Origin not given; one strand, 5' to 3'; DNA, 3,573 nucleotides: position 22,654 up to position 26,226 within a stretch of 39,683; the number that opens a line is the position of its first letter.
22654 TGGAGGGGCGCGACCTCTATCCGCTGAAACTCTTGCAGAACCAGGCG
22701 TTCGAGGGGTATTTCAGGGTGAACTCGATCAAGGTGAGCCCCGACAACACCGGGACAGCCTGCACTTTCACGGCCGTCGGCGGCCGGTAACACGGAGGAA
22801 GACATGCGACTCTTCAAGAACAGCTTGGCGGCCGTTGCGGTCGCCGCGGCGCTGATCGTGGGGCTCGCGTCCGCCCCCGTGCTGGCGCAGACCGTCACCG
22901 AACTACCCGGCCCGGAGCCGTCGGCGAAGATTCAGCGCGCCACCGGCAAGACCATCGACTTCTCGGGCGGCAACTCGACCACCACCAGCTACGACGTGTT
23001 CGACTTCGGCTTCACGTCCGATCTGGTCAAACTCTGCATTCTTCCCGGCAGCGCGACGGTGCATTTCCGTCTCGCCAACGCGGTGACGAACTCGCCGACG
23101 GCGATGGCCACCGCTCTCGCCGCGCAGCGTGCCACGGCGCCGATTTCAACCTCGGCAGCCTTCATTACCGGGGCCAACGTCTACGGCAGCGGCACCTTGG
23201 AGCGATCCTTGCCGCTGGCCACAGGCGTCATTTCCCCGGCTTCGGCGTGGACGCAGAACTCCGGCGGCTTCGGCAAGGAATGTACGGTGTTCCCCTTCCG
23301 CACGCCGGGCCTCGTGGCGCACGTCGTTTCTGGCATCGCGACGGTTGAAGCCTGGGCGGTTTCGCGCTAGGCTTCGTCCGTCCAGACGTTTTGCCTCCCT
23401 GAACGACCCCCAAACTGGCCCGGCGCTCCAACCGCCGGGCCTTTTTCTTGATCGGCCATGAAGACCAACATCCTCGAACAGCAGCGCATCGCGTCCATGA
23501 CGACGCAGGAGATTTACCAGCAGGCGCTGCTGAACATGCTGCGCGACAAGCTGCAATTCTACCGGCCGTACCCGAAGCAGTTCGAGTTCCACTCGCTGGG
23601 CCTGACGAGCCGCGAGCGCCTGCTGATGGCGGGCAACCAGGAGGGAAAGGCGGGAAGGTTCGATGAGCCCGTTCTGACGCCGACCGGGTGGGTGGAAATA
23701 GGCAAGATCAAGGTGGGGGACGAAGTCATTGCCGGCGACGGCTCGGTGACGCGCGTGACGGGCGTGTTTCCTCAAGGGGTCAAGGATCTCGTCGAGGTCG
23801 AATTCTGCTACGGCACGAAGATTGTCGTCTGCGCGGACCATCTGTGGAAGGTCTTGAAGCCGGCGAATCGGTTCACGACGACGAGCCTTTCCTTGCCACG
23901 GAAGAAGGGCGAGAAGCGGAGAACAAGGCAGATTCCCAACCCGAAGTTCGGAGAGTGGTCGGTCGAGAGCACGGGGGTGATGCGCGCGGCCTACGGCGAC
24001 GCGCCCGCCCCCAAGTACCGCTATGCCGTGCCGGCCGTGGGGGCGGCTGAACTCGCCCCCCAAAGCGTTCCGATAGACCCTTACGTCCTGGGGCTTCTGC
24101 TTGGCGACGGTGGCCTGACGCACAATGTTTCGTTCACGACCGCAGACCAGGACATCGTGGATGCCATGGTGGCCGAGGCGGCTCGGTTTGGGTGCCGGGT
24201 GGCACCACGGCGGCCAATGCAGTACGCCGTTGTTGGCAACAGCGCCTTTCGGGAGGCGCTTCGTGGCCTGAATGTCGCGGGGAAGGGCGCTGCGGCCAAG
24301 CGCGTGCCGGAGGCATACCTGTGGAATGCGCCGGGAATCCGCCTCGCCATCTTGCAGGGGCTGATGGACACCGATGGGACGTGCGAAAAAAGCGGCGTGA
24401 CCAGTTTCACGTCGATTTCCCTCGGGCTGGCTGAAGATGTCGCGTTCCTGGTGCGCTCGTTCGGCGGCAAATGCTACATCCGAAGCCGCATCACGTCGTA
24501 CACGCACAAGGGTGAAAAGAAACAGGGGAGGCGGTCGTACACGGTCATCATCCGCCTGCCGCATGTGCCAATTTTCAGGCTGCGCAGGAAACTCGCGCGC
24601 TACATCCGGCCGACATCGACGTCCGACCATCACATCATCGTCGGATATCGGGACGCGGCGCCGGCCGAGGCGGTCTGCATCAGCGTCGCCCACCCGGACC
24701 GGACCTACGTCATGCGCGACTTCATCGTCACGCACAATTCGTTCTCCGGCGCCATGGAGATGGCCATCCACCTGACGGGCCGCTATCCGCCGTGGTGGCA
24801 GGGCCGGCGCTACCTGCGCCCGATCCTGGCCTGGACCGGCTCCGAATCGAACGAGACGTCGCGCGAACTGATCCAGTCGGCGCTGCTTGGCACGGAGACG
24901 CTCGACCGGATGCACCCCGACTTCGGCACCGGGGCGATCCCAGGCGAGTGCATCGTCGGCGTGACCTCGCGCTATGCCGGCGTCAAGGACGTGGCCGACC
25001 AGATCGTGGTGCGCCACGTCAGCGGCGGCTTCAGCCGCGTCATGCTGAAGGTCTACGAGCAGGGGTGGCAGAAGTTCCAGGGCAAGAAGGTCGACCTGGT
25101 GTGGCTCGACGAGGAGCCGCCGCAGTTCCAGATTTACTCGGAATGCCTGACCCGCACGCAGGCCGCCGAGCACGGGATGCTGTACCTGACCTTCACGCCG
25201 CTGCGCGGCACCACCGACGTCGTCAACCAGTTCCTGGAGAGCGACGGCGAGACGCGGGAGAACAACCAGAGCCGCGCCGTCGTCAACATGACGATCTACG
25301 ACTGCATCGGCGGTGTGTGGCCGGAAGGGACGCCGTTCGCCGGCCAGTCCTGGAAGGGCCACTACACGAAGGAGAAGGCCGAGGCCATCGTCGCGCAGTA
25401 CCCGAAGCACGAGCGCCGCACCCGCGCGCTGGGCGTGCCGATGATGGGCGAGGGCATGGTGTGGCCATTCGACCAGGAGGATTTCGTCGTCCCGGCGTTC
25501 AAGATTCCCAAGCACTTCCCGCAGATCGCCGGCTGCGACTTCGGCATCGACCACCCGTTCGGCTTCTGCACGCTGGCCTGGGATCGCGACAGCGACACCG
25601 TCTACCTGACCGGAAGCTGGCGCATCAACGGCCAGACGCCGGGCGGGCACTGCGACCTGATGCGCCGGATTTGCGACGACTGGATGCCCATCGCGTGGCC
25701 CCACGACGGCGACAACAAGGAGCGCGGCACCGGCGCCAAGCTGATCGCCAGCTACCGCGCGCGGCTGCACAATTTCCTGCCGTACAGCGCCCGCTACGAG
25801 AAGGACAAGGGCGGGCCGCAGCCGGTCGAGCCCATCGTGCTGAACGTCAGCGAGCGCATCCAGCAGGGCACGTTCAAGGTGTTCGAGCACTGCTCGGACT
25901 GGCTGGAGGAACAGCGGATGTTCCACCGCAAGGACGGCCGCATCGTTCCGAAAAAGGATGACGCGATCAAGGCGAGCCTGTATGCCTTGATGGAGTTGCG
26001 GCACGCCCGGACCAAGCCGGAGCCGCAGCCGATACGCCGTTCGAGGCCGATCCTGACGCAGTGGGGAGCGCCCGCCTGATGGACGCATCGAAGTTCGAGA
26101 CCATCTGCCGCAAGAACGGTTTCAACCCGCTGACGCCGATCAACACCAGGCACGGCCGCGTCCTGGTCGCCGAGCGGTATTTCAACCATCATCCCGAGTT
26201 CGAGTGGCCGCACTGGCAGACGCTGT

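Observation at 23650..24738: Class-3-type intein with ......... homing endonuclease splitting the TerL Walker A loop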

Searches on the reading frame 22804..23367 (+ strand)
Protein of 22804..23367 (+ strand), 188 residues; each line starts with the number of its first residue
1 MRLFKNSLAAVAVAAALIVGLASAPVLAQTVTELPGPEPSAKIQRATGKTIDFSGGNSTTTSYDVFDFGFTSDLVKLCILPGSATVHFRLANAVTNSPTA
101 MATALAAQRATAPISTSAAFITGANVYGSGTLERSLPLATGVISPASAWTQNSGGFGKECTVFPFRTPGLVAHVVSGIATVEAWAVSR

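Call 31: search_protein_families(library=phrogs, proteins=[window:22804-23367:+], max_evalue=0.001)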
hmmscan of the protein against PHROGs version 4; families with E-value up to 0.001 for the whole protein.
window:22804-23367:+ (188 aa): 0 families

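Call 61: search_protein_families(library=pfam, proteins=[window:22804-23367:+], max_evalue=0.01)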
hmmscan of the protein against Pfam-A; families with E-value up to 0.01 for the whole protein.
window:22804-23367:+ (188 aa): 0 families

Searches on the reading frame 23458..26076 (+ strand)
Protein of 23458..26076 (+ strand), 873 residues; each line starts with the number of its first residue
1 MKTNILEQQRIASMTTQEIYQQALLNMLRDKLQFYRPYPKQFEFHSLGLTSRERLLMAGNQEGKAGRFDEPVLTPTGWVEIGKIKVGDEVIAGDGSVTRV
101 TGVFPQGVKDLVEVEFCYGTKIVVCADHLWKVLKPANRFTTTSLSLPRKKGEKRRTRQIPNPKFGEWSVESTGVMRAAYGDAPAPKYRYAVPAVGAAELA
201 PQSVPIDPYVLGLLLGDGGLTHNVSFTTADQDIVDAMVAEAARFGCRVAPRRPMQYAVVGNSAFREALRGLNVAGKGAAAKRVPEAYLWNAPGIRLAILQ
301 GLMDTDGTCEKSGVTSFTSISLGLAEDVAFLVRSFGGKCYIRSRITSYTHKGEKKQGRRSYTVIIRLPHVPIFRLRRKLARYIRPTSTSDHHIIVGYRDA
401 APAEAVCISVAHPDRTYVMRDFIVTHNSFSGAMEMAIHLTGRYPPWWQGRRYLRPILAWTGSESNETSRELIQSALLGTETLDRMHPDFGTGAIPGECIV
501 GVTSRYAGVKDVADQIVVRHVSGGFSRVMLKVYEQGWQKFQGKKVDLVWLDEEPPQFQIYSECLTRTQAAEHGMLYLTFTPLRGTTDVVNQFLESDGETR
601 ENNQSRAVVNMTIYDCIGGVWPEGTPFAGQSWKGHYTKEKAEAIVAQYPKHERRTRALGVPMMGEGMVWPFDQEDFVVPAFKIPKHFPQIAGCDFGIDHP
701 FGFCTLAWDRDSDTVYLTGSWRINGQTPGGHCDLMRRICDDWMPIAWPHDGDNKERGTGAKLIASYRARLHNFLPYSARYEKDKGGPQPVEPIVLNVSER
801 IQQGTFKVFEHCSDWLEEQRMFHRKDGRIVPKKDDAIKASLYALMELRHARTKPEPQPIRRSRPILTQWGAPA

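Call 3: search_protein_families(library=pfam, proteins=[window:23458-26076:+], max_evalue=1)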
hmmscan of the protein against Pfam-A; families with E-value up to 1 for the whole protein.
window:23458-26076:+ (873 aa): 4 families
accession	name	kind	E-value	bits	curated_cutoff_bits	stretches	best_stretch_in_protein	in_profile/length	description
PF03237.21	Terminase_6N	-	7.4e-16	58.9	22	1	428-674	11-213/215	Terminase large subunit, T4likevirus-type, N-terminal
PF17289.8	Terminase_6C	-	3.5e-14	53.5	22.6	1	692-846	2-154/155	Terminase RNaseH-like domain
PF14528.11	LAGLIDADG_3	-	1.3e-07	32.2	22.5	1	295-355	3-58/82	LAGLIDADG-like domain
PF05203.21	Hom_end_hint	-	0.15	12.5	32.1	1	80-115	17-51/228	Hom_end-associated Hint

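Call 4: search_protein_families(library=ncbifam, proteins=[window:23458-26076:+], max_evalue=1)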
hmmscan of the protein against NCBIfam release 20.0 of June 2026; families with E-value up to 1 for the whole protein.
window:23458-26076:+ (873 aa): 4 families
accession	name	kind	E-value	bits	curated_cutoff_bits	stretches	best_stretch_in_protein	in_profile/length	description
NF045703.1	rSAM_Tes_intein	exception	0.001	16.9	1700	1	257-336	425-507/1040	tetraether lipid synthase Tes, intein-containing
NF005852.0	PRK07773.1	equivalog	0.0053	15.1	780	1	210-365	511-681/886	replicative DNA helicase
NF006207.0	PRK08332.1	equivalog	0.016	12.4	2400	1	242-357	1047-1159/1684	vitamin B12-dependent ribonucleotide reductase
NF038098.1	GyrA_w_intein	exception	0.099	10.5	1850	1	271-336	312-381/1232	intein-containing DNA gyrase subunit A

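Call 13: find_encoding_contigs(protein=window:23458-26076:+, flank=10000, max_places=6)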
Protein window:23458-26076:+ (873 aa): 2 contigs read that carry it; 2 places shown.
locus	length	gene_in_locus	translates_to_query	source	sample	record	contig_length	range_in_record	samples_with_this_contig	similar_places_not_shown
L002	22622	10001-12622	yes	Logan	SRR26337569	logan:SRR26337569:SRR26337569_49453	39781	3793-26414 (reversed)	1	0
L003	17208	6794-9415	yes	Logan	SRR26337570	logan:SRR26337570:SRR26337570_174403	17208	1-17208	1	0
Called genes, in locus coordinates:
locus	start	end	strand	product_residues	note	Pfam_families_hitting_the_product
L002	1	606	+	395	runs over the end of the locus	PF13481:AAA_25, PF06745:ATPase (weak)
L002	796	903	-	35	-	-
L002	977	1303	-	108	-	-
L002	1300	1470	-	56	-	-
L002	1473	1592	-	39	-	-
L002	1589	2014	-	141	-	PF27050:Phage_P22_Y8K6 (faint)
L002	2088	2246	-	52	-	-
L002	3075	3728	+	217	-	-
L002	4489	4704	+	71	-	-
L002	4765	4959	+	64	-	-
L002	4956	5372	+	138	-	-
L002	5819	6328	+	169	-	-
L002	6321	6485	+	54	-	-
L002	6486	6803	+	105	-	-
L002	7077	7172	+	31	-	-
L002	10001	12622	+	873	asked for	PF14528:LAGLIDADG_3 (weak), PF03237:Terminase_6N, PF17289:Terminase_6C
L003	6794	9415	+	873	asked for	PF14528:LAGLIDADG_3 (weak), PF03237:Terminase_6N, PF17289:Terminase_6C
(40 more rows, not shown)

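Call 27: find_homologous_proteins(query=window:23458-26076:+, max_evalue=1e-30)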
Query window:23458-26076:+ (873 aa): 1696 proteins with E <= 1e-30 among 8000 candidates; the best 120 are listed.
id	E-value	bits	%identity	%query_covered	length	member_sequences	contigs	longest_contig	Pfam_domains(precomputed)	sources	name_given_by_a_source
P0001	0.0e+0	1145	97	51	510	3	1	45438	PF17289.9,PF03237.22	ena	-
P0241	0.0e+0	1041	52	61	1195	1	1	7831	PF05204.20,PF17289.9,PF03237.22,PF14528.12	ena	-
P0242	6.8e-266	903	55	91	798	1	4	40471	PF17289.9,PF03237.22,PF14528.12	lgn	-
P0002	7.9e-266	903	77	51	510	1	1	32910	PF17289.9,PF03237.22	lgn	-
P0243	3.5e-265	901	53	94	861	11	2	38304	PF17289.9,PF03237.22,PF14528.12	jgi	jgi:phage terminase large subunit-like protein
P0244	6.4e-265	900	51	97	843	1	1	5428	PF17289.9,PF03237.22,PF14528.12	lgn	-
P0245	7.8e-260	883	52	94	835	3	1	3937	PF05204.20,PF17289.9,PF03237.22,PF14528.12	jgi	-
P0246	1.2e-256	872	50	96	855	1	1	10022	PF17289.9,PF03237.22,PF14528.12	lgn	-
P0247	1.1e-250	853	51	95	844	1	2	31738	PF17289.9,PF03237.22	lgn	-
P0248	5.8e-250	850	49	95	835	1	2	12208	PF17289.9,PF03237.22,PF14528.12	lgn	-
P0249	8.0e-250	850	49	98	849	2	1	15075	PF17289.9,PF03237.22,PF14528.12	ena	-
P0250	9.5e-248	843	49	97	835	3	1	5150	PF17289.9,PF03237.22,PF14528.12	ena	-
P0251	2.2e-244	832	48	97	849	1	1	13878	PF17289.9,PF03237.22,PF14528.12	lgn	-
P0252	1.8e-242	825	49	94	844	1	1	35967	PF17289.9,PF03237.22,PF14528.12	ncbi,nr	ncbi:MAG: hypothetical protein IT562_10805 [Alphaproteobacteria bacterium]|nr:hypothetical protein [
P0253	2.1e-239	815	47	96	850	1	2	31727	PF17289.9,PF03237.22,PF14528.12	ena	-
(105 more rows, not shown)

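Call 38: find_encoding_contigs(protein=P0242, flank=3000, max_places=2)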
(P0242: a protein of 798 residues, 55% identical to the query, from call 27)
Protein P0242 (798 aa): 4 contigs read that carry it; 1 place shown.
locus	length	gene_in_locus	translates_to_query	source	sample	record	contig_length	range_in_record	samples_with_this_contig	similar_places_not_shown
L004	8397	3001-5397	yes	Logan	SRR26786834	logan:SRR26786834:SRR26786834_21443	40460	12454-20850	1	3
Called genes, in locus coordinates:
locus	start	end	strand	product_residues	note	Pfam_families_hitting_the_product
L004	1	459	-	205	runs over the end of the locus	-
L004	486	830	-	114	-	-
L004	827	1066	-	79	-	-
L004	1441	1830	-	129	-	-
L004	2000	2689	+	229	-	-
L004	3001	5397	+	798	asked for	PF14528:LAGLIDADG_3 (weak), PF03237:Terminase_6N, PF17289:Terminase_6C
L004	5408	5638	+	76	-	-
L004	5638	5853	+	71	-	-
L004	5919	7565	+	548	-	PF12236:Head-tail_con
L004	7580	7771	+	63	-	-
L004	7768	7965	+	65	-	-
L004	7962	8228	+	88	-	-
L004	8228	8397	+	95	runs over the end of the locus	-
